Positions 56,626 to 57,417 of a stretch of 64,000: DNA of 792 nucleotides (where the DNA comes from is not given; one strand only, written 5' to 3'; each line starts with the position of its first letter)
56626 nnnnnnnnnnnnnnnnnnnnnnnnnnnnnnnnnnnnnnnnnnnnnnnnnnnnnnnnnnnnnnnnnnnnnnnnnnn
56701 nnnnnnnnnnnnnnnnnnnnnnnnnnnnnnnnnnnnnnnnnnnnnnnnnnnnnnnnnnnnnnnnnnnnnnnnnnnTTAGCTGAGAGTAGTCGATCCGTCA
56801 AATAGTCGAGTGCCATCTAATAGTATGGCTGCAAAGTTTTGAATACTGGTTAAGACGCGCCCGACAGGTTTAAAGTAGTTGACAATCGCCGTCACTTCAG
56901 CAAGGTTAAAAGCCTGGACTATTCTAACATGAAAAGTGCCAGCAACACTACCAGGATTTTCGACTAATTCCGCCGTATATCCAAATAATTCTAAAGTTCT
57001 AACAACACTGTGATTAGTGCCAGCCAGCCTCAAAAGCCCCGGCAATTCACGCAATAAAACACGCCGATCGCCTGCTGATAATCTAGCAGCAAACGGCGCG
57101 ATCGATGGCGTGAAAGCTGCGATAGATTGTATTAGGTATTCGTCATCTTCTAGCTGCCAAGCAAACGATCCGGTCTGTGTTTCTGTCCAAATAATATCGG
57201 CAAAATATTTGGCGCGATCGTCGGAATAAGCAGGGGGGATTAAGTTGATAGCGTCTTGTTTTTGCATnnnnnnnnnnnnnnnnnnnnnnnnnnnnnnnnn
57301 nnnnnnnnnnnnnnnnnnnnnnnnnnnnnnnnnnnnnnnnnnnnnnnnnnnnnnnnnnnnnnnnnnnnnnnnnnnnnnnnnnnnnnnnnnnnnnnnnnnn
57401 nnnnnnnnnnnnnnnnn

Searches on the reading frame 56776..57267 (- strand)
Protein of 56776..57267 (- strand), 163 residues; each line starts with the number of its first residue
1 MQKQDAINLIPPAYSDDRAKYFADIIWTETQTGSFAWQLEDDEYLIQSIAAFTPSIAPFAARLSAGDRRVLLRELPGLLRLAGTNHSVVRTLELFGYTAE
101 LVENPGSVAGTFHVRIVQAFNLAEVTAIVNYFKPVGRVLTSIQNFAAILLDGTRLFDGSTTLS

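Call 58: search_protein_families(library=pfam, proteins=[window:56776-57267:-], max_evalue=0.01)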
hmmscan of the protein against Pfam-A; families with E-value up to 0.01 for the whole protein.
window:56776-57267:- (163 aa): 1 family
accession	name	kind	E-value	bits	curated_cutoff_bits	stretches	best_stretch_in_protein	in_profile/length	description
PF09684.15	Tail_P2_I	-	7e-05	23.2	20.6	1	55-135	48-138/139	Phage tail protein (Tail_P2_I)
